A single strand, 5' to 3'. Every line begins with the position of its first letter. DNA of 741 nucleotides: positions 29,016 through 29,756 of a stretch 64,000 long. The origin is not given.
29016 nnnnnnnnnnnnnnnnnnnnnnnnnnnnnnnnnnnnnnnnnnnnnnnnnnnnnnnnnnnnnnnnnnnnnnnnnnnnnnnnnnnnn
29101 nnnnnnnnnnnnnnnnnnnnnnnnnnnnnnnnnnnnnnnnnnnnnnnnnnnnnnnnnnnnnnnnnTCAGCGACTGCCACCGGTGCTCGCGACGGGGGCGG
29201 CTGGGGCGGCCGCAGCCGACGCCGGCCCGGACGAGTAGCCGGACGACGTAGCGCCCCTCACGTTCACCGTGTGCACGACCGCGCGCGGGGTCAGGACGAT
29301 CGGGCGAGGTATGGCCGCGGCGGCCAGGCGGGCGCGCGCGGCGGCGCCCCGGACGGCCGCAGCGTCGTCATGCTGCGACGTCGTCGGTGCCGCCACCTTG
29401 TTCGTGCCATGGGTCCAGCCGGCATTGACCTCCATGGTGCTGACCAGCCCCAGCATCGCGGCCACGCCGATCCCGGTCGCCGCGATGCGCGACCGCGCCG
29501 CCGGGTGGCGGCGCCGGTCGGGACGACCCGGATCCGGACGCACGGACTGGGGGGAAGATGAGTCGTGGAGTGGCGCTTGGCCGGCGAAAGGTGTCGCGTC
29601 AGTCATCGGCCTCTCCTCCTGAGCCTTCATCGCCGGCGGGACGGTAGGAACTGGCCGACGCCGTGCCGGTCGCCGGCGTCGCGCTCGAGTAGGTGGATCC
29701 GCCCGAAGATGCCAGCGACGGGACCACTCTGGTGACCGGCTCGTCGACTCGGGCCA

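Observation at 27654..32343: ApbE-centred putative transmembrane electron-transfer module (ferric-reductase-like heme membrane protein, ApbE, small GATSS-motif exported protein, secreted protein) divergent from a two-component system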

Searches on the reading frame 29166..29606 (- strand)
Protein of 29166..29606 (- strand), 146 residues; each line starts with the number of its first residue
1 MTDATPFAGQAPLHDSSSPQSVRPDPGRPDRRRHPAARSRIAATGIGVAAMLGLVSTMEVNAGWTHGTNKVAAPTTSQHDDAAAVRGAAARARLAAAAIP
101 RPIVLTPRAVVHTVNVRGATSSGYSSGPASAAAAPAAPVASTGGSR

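Call 6: find_homologous_proteins(query=window:29166-29606:-, max_evalue=0.01)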
Query window:29166-29606:- (146 aa): 84 proteins with E <= 0.01 among 8000 candidates.
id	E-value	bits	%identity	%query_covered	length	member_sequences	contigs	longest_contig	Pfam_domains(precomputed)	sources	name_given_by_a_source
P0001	5.3e-81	288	99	100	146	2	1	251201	-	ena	-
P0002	3.8e-23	100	54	100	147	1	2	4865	-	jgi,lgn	jgi:hypothetical protein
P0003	6.0e-20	90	49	79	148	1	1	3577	-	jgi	jgi:hypothetical protein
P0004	1.9e-19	88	53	55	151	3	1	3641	-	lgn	-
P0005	1.3e-18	86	47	79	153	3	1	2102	-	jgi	-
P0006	6.7e-18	83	55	63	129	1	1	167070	-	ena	-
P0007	1.4e-17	82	50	78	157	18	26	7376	-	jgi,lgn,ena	-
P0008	2.0e-17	82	53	60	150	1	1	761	-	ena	-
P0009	9.8e-17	80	50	67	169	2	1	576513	-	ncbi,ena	-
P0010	1.4e-16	79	48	85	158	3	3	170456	-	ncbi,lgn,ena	-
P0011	1.5e-16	79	46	78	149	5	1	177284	-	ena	-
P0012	1.5e-16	79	44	79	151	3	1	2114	-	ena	-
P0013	1.6e-16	79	44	78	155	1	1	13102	-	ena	-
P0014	1.9e-16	79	48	79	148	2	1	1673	-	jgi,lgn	jgi:hypothetical protein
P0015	6.5e-16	77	47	78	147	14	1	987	-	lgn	-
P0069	1.8e-8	53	42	60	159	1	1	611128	-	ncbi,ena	-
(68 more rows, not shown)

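Call 10: find_encoding_contigs(protein=P0009, flank=8000, max_places=2)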
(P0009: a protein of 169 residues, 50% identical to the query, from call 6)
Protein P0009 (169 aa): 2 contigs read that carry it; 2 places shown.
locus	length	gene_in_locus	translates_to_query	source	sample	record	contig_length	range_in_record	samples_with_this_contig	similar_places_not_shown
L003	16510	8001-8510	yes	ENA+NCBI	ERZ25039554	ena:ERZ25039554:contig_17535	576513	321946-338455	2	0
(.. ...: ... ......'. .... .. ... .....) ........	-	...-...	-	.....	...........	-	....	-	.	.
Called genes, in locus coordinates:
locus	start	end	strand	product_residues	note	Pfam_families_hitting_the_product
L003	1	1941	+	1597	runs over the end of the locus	PF01869:BcrAD_BadFG, PF09989:DUF2229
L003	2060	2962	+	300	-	PF01370:Epimerase, PF05368:NmrA, PF13460:NAD_binding_10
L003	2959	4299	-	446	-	PF07690:MFS_1, PF12832:MFS_1_like, PF00083:Sugar_tr, PF05977:MFS_3 (faint), PF07690:MFS_1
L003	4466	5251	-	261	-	PF02146:SIR2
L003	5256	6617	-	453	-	PF00672:HAMP, PF00512:HisKA, PF02518:HATPase_c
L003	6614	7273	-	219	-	PF00072:Response_reg, PF00486:Trans_reg_C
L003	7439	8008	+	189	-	-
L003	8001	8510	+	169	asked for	-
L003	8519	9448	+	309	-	PF02424:ApbE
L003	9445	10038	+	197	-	PF01794:Ferric_reduct (weak)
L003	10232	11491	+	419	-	PF26550:Tricorn_2nd (faint), PF26549:Tricorn_N (faint)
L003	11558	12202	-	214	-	-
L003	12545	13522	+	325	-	PF00933:Glyco_hydro_3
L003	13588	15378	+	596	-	PF00916:Sulfate_transp, PF13466:STAS_2 (faint), PF01740:STAS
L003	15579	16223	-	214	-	PF00174:Oxidored_molyb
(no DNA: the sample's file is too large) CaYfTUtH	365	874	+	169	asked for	-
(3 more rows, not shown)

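Call 11: find_encoding_contigs(protein=P0069, flank=8000, max_places=2)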
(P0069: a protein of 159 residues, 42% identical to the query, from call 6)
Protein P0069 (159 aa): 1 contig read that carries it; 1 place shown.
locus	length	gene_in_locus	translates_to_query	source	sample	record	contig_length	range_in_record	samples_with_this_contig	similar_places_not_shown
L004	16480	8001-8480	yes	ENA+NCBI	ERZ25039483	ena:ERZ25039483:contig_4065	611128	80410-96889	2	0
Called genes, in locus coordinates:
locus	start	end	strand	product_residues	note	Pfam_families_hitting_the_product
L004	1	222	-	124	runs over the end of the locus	PF04343:DUF488, PF22751:DUF488-N3a, PF22752:DUF488-N3i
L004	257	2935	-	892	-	PF13298:LigD_N, PF01068:DNA_ligase_A_M, PF04679:DNA_ligase_A_C, PF21686:LigD_Prim-Pol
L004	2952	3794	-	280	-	PF02735:Ku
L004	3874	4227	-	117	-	PF02113:Peptidase_S13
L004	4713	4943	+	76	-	-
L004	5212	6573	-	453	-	PF00672:HAMP, PF00512:HisKA, PF02518:HATPase_c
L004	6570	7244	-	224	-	PF00072:Response_reg, PF21695:GlnR_1st (weak), PF00486:Trans_reg_C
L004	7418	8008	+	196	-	-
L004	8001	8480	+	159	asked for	-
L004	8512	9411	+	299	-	PF02424:ApbE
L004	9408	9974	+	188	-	PF01794:Ferric_reduct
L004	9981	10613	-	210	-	PF00923:TAL_FSA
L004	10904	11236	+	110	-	PF20116:DUF6506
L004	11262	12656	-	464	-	PF05977:MFS_3, PF07690:MFS_1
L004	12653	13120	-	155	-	PF01047:MarR, PF12802:MarR_2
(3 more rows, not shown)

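Call 58: predict_structure(alignment_id=A1)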
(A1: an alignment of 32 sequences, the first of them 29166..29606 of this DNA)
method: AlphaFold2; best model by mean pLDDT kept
length: 146 residues; sequences in the alignment: 32
mean_pLDDT: 55.7   pTM: 0.17
mean pLDDT of the five models: 55.7, 55.1, 54.6, 54.4, 49.8
residues with pLDDT >= 90: 0; 70-90: 15; 50-70: 88; < 50: 43
segments of 3 or more residues with pLDDT < 50: 13-16, 61-79, 119-121
pLDDT, mean of each block of 10 residues (from residue 1): 55 50 52 54 53 53 42 46 53 59 80 65 53 64 58
secondary structure, 60 per line:
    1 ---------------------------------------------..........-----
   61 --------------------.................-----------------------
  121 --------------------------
elements in order: H46-55 H81-97

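Call 73: search_protein_families(library=pfam, alignment_id=A1, max_evalue=0.1)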
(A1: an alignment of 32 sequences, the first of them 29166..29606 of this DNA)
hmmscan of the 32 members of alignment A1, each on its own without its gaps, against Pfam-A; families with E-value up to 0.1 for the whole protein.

A. member 1, window:29166-29606:- (146 aa): 0 families

B. families by the number of members that match (of 32 scanned): 4 families
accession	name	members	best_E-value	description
PF04886.17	PT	1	0.03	PT disordered repeat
PF18013.6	Phage_lysozyme2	1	0.035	Phage tail lysozyme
PF19946.4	DUF6408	1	0.036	Family of unknown function (DUF6408)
PF05757.16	PsbQ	1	0.037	Oxygen evolving enhancer protein 3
